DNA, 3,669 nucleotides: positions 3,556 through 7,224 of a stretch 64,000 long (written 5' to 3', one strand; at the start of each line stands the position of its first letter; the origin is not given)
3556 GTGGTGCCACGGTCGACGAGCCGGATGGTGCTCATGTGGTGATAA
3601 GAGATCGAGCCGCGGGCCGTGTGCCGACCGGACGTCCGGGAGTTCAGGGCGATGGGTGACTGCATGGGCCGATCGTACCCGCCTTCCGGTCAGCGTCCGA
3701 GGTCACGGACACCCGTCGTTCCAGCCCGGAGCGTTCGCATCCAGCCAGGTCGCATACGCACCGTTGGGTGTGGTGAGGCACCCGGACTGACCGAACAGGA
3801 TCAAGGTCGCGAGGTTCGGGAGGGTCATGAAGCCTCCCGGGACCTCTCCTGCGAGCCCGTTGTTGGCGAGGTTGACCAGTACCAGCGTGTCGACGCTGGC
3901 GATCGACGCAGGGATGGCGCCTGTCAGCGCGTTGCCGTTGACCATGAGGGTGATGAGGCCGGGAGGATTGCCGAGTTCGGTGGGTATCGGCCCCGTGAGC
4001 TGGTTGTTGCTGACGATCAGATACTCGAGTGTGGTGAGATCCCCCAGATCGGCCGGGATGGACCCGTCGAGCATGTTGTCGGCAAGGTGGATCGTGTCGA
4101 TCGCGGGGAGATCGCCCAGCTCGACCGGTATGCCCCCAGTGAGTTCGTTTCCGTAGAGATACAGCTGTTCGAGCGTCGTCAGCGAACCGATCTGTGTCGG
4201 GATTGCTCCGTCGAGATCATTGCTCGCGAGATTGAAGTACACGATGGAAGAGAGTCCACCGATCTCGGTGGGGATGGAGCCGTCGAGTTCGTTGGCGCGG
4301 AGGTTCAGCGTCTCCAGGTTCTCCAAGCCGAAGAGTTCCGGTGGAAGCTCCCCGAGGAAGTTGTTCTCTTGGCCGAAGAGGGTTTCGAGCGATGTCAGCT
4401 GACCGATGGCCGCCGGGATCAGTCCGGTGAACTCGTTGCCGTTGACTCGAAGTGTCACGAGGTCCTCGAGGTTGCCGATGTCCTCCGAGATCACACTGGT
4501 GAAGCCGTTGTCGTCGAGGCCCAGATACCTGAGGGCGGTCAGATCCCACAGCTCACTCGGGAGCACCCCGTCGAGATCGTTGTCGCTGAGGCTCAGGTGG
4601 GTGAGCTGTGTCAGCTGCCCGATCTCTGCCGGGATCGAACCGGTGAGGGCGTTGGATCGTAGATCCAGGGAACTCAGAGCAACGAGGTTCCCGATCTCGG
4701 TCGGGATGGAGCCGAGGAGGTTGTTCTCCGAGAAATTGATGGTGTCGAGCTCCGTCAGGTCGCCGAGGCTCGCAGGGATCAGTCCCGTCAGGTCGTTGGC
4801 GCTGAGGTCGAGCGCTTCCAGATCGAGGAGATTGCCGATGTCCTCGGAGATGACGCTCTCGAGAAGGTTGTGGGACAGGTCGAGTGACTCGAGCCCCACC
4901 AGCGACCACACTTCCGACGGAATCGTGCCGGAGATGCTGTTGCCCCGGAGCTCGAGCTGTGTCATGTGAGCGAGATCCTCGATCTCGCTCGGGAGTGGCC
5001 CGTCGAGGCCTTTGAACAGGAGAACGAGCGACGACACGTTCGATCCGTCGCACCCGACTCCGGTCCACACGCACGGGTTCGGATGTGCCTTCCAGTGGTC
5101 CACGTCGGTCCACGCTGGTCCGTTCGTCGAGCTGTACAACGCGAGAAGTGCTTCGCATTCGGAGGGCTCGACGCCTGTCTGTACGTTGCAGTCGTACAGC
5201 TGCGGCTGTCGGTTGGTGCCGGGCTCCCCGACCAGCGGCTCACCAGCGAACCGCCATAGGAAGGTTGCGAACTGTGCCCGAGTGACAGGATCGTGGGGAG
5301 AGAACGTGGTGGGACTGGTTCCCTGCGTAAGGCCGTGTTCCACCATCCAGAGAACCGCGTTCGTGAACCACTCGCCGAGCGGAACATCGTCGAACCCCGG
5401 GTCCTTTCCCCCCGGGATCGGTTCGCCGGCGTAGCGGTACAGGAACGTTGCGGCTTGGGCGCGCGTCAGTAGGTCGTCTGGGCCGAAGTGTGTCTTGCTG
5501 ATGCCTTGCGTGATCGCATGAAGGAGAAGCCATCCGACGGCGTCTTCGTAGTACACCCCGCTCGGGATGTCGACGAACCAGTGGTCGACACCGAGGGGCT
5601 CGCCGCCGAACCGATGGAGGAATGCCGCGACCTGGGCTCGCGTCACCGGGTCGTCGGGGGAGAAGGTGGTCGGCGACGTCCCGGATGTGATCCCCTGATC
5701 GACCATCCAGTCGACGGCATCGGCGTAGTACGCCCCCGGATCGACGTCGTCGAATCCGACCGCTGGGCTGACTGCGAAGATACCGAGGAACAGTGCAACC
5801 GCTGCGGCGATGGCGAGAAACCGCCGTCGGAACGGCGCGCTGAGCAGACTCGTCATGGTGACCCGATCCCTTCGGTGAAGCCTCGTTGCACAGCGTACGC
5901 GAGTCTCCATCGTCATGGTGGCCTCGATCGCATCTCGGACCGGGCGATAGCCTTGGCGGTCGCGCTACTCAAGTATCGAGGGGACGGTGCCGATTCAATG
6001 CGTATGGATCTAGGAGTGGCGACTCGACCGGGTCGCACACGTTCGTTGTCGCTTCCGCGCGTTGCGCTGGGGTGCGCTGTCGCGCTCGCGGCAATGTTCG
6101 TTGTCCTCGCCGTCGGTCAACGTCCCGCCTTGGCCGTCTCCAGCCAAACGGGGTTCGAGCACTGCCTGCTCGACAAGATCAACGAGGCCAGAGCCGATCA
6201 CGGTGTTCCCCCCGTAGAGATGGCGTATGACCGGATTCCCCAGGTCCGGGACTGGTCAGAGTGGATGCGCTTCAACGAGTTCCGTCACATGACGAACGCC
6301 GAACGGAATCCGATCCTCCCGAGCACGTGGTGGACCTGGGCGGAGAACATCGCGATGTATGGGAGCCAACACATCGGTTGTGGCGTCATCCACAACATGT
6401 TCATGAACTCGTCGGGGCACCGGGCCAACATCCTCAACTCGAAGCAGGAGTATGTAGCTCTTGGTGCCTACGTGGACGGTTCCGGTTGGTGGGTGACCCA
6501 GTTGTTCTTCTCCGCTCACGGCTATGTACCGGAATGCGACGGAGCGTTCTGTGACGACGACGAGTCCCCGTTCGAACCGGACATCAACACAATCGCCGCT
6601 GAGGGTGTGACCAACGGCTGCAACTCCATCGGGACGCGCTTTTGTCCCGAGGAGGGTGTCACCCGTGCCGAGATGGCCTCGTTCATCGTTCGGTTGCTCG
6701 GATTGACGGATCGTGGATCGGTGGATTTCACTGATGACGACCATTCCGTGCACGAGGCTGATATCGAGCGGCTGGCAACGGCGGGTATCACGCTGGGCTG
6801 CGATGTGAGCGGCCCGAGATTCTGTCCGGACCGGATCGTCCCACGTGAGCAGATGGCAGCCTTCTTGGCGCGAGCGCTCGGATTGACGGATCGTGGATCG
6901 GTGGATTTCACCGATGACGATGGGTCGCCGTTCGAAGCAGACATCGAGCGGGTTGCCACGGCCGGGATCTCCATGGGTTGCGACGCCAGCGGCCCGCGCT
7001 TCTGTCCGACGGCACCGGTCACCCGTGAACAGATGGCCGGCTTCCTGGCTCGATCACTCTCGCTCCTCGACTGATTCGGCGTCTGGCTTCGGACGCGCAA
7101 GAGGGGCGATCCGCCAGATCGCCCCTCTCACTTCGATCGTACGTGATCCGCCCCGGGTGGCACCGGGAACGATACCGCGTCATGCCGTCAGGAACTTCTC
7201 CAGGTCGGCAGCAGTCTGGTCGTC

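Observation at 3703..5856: Plant-type LRR ectodomain with an LRRNT-like Cys cap, fused to three SLH cell-wall anchors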

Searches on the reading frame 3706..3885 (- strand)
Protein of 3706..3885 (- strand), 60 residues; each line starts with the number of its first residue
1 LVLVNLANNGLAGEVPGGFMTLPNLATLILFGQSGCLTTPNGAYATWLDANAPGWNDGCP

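Call 53: search_protein_representatives(protein=window:3706-3885:-)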
Query: 60 residues. Proteins with E-value up to 0.001 (for the whole library): 384; up to 1e-10: 15; up to 1e-30: 0. The best 150 are listed.
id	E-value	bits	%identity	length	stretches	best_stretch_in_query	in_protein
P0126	3.4e-30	118.9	41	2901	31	4-40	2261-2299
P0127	7.7e-22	92.5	45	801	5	4-59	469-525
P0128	8.3e-17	76.7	45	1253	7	4-44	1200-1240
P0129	1.2e-16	76.2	44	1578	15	3-30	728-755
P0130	5.8e-15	70.8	39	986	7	2-35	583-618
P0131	2.5e-13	65.7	38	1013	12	4-37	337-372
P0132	1.7e-12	63.1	42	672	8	2-60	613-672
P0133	2.0e-12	62.9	41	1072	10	3-33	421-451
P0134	9.5e-12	60.7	49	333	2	4-60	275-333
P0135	3.4e-11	58.9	41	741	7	2-46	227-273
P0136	5.0e-11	58.4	43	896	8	4-37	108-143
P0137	5.6e-11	58.3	39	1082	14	4-50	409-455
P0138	5.7e-11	58.2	39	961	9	4-39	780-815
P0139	8.8e-11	57.6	48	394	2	5-60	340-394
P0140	9.4e-11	57.6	49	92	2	6-60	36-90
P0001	3.0e-10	56.0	44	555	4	8-59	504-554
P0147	9.3e-10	54.4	44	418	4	4-60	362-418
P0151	1.5e-09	53.8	43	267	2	4-59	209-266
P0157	6.0e-09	51.9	42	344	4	5-60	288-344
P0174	2.8e-08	49.7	48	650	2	5-59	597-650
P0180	8.2e-08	48.3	39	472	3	5-59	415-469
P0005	3.2e-07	46.4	38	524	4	4-60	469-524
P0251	5.9e-06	42.4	40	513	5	5-59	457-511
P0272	1.1e-05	41.5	46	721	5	34-56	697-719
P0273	1.2e-05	41.5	41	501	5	3-59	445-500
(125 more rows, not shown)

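Call 55: list_cluster_members(proteins=[P0127, P0132, P0134, P0139, P0147, P0151, P0157, P0174, P0180, P0273])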
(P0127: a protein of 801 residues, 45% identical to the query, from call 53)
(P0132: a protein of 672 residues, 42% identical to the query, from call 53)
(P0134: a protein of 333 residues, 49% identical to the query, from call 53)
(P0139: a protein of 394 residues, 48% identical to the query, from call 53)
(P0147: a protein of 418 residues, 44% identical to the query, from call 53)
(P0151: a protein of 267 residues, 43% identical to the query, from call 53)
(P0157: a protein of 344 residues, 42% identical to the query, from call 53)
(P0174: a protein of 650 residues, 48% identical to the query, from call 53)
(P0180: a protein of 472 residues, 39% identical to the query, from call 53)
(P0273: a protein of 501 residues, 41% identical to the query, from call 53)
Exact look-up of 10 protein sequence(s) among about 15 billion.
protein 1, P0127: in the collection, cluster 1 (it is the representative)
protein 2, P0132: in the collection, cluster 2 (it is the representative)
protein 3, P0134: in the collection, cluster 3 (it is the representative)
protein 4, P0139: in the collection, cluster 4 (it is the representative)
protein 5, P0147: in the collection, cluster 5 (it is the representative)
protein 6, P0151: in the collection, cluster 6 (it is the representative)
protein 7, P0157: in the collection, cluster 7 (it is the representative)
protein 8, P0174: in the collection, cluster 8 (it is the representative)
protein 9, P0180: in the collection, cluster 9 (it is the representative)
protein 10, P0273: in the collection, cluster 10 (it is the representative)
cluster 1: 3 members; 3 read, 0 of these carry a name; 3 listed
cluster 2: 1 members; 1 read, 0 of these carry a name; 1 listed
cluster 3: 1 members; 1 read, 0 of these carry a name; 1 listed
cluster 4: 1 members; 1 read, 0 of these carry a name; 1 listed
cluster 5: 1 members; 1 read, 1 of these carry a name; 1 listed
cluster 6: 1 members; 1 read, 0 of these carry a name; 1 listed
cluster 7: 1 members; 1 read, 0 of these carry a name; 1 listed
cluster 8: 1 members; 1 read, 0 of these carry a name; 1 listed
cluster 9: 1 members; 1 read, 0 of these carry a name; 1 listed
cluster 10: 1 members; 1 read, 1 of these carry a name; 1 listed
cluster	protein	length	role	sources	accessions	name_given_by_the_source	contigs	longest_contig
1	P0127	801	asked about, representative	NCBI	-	-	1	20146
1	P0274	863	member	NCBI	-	-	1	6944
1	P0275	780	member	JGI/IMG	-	-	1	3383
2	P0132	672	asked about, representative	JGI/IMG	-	-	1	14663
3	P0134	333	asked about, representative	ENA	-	-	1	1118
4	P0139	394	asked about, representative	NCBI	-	-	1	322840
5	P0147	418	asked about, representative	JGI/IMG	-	hypothetical protein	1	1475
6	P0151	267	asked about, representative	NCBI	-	-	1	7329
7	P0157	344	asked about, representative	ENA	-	-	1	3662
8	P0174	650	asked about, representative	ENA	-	-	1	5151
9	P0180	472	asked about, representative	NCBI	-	-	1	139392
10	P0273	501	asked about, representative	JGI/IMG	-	hypothetical protein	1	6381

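Call 57: search_protein_families(library=pfam, proteins=[P0132, P0147, P0157, P0273, P0251, P0272, P0174, P0139, P0180, P0127], max_evalue=0.001)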
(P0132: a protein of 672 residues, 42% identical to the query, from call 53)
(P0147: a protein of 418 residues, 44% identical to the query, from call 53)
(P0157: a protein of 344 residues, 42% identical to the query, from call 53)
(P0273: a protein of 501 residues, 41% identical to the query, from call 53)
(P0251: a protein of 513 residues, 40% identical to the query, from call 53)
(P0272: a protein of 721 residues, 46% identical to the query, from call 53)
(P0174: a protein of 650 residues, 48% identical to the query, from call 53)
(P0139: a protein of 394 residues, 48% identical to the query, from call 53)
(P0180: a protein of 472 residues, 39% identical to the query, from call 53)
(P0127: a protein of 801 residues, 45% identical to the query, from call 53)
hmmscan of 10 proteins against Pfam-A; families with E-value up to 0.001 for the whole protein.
P0132 (672 aa): 6 families
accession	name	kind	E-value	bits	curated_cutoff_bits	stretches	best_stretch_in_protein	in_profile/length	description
PF04122.17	CW_binding_2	-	2.4e-45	153.4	24.9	3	33-117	1-72/73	Cell wall binding domain 2 (CWB2)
PF00560.39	LRR_1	-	1.4e-32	105.1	20.6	0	395-417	1-23/23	Leucine Rich Repeat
PF23598.1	LRR_14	-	3.1e-26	92.4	40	4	385-474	61-147/353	Leucine-rich repeat region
PF13855.12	LRR_8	-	7.9e-26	90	27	4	467-526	2-61/61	Leucine rich repeat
PF12799.13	LRR_4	-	8.5e-26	89.8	27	3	394-430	1-36/44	Leucine Rich repeats (2 copies)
PF08263.17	LRRNT_2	-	0.00094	19.9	20.7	0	328-365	3-40/41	Leucine rich repeat N-terminal domain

P0147 (418 aa): 6 families
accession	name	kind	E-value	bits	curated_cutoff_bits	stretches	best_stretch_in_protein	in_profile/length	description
PF04122.17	CW_binding_2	-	3.9e-29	101.4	24.9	2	41-126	1-73/73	Cell wall binding domain 2 (CWB2)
PF00560.39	LRR_1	-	1.4e-12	45.6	20.6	0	334-356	1-23/23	Leucine Rich Repeat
PF12799.13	LRR_4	-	1.2e-09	38.5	27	1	310-346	2-36/44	Leucine Rich repeats (2 copies)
PF23598.1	LRR_14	-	3.4e-09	36.4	40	1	299-390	60-148/353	Leucine-rich repeat region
PF13855.12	LRR_8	-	7.7e-07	29.2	27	1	334-389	2-57/61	Leucine rich repeat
PF08263.17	LRRNT_2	-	3.6e-06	27.6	20.7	1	245-281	4-40/41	Leucine rich repeat N-terminal domain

P0157 (344 aa): 5 families
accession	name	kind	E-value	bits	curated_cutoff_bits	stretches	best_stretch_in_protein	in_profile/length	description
PF00560.39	LRR_1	-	6e-17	58.6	20.6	0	259-281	1-23/23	Leucine Rich Repeat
PF13855.12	LRR_8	-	3.3e-14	52.8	27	2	258-305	1-48/61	Leucine rich repeat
PF04122.17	CW_binding_2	-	4.4e-13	50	24.9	1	37-121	1-72/73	Cell wall binding domain 2 (CWB2)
PF12799.13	LRR_4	-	1.9e-12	47.4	27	2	210-246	1-36/44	Leucine Rich repeats (2 copies)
PF23598.1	LRR_14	-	3.9e-09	36.2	40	1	199-265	82-146/353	Leucine-rich repeat region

P0273 (501 aa): 8 families
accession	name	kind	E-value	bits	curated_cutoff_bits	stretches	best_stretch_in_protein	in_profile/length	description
PF00560.39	LRR_1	-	1.1e-26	87.5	20.6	0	418-440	1-23/23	Leucine Rich Repeat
PF00395.25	SLH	-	2.2e-22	79.2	20.8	2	102-144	2-44/44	S-layer homology domain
PF23598.1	LRR_14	-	2.5e-21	76.3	40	2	291-401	41-147/353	Leucine-rich repeat region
PF12799.13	LRR_4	-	1.7e-20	73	27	4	321-358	1-37/44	Leucine Rich repeats (2 copies)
PF13855.12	LRR_8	-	6.8e-20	71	27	4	346-405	2-61/61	Leucine rich repeat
PF08263.17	LRRNT_2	-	0.00015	22.4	20.7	1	234-270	4-40/41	Leucine rich repeat N-terminal domain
PF25019.1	LRR_R13L1-DRL21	-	0.0005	20.4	27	0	298-354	70-126/127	R13L1/DRL21 LRRs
PF23211.1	LRR_LRWD1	-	0.0005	20.3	28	0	396-484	24-105/190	Leucine-rich repeat and WD repeat-containing protein 1, LRR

P0251 (513 aa): 7 families
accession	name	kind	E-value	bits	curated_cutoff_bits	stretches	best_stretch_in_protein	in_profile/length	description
PF00560.39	LRR_1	-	2e-38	122.5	20.6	0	405-426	2-23/23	Leucine Rich Repeat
PF23598.1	LRR_14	-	1.9e-33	116.1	40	4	321-410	60-146/353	Leucine-rich repeat region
PF13855.12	LRR_8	-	1.1e-28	99.2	27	3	309-367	3-61/61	Leucine rich repeat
PF12799.13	LRR_4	-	4.6e-23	81.2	27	3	332-371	2-39/44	Leucine Rich repeats (2 copies)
PF00395.25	SLH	-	8.1e-12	45.4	20.8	1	33-78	2-44/44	S-layer homology domain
PF08263.17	LRRNT_2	-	8.9e-05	23.1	20.7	1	171-209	3-41/41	Leucine rich repeat N-terminal domain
PF24141.1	LRR_ComC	-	0.00066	19.9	27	0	257-349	189-274/288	EGF-like domain-containing protein ComC LRR domain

P0272 (721 aa): 9 families
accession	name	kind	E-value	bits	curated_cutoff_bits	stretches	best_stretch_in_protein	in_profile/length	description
PF00069.31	Pkinase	-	4.4e-42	144.7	31.7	1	12-254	4-253/263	Protein kinase domain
PF07714.23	PK_Tyr_Ser-Thr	-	6.9e-29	101.4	23.1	1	13-254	5-250/258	Protein tyrosine and serine/threonine kinase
PF23598.1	LRR_14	-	2.3e-26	92.8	40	2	600-663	58-119/353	Leucine-rich repeat region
PF00560.39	LRR_1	-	1.7e-20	69.1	20.6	0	519-541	1-23/23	Leucine Rich Repeat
PF12799.13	LRR_4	-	1.5e-16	60.4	27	1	446-483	1-37/44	Leucine Rich repeats (2 copies)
PF13855.12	LRR_8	-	1.2e-14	54.2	27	2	446-505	1-60/61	Leucine rich repeat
PF03109.22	ABC1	-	0.00017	21.3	22.9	0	124-157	186-219/244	ABC1 atypical kinase-like domain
PF01636.29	APH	-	0.00021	21.6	23.2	0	124-153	168-198/239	Phosphotransferase enzyme family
PF23211.1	LRR_LRWD1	-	0.00034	20.8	28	0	442-506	38-98/190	Leucine-rich repeat and WD repeat-containing protein 1, LRR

P0174 (650 aa): 5 families
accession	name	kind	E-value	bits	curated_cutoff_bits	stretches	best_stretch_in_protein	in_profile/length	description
PF00560.39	LRR_1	-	3e-13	47.6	20.6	0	569-590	2-23/23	Leucine Rich Repeat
PF13855.12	LRR_8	-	9.2e-09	35.4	27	1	527-579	9-61/61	Leucine rich repeat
PF23598.1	LRR_14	-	1.5e-06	27.7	40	0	537-613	41-112/353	Leucine-rich repeat region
PF12799.13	LRR_4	-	0.00024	21.7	27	0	568-603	2-36/44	Leucine Rich repeats (2 copies)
PF00526.23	Dicty_CTDC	-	0.00051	20.2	27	1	209-229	2-23/24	Dictyostelium (slime mold) repeat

P0139 (394 aa): 4 families
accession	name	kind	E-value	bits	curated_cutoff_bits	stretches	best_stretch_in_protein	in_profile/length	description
PF00560.39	LRR_1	-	2e-21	71.9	20.6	0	265-286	2-23/23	Leucine Rich Repeat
PF13855.12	LRR_8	-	3.4e-18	65.6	27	2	239-299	1-61/61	Leucine rich repeat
PF12799.13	LRR_4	-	1.8e-16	60.2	27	1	217-252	2-37/44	Leucine Rich repeats (2 copies)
PF23598.1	LRR_14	-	9.8e-07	28.3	40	1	216-339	47-172/353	Leucine-rich repeat region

P0180 (472 aa): 5 families
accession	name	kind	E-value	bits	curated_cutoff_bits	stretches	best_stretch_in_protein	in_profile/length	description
PF00560.39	LRR_1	-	4.9e-20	67.8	20.6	0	290-312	1-23/23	Leucine Rich Repeat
PF12799.13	LRR_4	-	5e-16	58.8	27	1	290-328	2-38/44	Leucine Rich repeats (2 copies)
PF23598.1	LRR_14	-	5.1e-15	55.5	40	2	260-367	42-145/353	Leucine-rich repeat region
PF13855.12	LRR_8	-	3.6e-11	43.1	27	1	266-325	2-61/61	Leucine rich repeat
PF25019.1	LRR_R13L1-DRL21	-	0.0009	19.6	27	0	225-321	39-125/127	R13L1/DRL21 LRRs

P0127 (801 aa): 8 families
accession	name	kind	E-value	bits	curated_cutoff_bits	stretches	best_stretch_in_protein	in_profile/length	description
PF00560.39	LRR_1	-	1.8e-34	110.8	20.6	0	140-162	1-23/23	Leucine Rich Repeat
PF13855.12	LRR_8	-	5.1e-29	100.3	27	5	438-476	23-61/61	Leucine rich repeat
PF05345.18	He_PIG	-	1.4e-21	77.1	24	2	529-613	2-96/96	Putative Ig domain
PF12799.13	LRR_4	-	3.4e-19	68.9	27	2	440-477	1-37/44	Leucine Rich repeats (2 copies)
PF23598.1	LRR_14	-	1.7e-17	63.6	40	1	72-146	52-121/353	Leucine-rich repeat region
PF08263.17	LRRNT_2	-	2.6e-07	31.2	20.7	0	632-665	7-40/41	Leucine rich repeat N-terminal domain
PF24758.1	LRR_At5g56370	-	3.2e-06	27.4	27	0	388-451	7-72/227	FBD-associated F-box protein At5g56370, LRR repeats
PF24141.1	LRR_ComC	-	0.00071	19.8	27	0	408-476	228-288/288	EGF-like domain-containing protein ComC LRR domain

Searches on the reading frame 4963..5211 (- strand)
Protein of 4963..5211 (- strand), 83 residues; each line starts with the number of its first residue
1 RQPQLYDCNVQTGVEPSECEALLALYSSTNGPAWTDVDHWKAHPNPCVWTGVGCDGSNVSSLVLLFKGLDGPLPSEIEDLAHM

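Call 44: find_homologous_proteins(query=window:4963-5211:-, max_evalue=0.001)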
Query window:4963-5211:-: 1 candidates shared short words with the query, none scored E <= 0.001.
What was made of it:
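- Tried and rejected: A word-indexed homology search with the N-cap alone returned nothing and cost one of three searches (call 44).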

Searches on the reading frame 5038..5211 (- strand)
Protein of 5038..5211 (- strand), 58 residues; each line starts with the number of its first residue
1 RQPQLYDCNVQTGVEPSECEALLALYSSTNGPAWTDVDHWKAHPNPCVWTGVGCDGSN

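Call 78: search_solved_structures(query=window:5038-5211:-, max_evalue=10, show_alignments=3)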
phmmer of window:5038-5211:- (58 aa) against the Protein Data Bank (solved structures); distinct sequences matched with E-value up to 10: 3.
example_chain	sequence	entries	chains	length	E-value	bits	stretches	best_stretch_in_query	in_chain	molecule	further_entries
7brc_A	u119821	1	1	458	2.5e-05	27.7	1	12-58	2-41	Receptor-like kinase TMK3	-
4hq1_A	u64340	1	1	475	0.025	18.2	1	18-57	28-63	Probable receptor protein kinase TMK1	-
4jde_B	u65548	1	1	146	1.6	12.5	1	13-48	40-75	Protein F15E11.1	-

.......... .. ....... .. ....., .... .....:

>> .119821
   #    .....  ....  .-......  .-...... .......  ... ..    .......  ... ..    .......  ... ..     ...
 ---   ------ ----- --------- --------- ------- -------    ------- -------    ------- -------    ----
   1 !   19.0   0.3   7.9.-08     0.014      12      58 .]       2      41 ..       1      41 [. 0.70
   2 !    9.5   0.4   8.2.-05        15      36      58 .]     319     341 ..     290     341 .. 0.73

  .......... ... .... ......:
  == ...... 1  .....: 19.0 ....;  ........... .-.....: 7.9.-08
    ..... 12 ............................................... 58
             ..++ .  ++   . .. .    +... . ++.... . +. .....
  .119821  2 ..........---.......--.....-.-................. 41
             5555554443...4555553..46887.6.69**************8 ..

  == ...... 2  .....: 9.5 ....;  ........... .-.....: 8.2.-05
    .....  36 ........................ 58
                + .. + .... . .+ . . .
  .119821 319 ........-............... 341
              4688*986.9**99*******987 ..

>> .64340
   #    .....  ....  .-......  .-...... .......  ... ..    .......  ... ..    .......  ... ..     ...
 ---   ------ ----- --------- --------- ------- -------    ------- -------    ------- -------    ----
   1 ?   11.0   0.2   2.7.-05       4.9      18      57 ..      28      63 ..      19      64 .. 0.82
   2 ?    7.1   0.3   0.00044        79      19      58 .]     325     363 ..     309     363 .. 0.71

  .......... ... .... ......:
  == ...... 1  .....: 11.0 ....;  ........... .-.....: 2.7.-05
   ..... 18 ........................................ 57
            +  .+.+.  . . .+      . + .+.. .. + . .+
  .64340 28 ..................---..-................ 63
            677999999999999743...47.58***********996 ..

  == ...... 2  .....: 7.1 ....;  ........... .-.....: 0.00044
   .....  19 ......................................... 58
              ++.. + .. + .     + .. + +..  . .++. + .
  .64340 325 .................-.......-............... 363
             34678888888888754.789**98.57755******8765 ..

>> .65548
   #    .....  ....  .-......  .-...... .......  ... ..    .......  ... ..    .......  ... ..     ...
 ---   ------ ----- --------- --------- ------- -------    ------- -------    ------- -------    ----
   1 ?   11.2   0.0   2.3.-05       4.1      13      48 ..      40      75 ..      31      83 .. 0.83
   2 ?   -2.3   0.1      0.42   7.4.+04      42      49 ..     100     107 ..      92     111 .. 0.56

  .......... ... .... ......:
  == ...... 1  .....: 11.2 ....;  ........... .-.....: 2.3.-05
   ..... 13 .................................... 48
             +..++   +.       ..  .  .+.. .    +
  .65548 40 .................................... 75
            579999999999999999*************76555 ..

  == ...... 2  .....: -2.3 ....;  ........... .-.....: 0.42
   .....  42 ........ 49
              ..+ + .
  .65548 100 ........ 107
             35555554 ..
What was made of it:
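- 5038..5196 (-): Four-Cys N-terminal cap, aa 241-293: YDC..(9)........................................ LRRNT_2-like. PDB phmmer finds plant TMK3 at E=2.5e-5 (call 78).
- It also matches the plant TMK3 cap at E=2.5e-5 (call 78).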

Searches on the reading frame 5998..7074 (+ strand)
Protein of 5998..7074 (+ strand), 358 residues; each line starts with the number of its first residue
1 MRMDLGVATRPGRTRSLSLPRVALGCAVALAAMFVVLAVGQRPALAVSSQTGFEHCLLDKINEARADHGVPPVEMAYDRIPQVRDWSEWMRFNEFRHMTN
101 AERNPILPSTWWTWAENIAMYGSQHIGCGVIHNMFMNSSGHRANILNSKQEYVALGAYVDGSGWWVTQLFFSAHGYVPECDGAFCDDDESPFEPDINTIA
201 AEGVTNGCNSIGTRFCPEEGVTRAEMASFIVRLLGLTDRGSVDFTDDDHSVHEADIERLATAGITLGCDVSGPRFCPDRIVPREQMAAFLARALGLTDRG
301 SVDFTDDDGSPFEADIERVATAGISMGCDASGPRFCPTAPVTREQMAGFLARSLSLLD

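Call 3: search_protein_families(library=pfam, proteins=[window:5998-7074:+], max_evalue=0.01)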
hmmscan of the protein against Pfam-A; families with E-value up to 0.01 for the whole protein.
window:5998-7074:+ (358 aa): 2 families
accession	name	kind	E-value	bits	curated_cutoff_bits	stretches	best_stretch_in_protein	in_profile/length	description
PF00395.25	SLH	-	3.3e-06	27.4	20.8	0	304-347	2-44/44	S-layer homology domain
PF00188.32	CAP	-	6.3e-06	27.5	21.1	1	58-168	1-115/117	Cysteine-rich secretory protein family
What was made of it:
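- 5998..7074 (+): Divergently transcribed neighbour: a secreted CAP-domain protein with Cys-containing SLH-like repeats. It shares the same insertion with the LRR gene. Pfam CAP and SLH (call 3).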
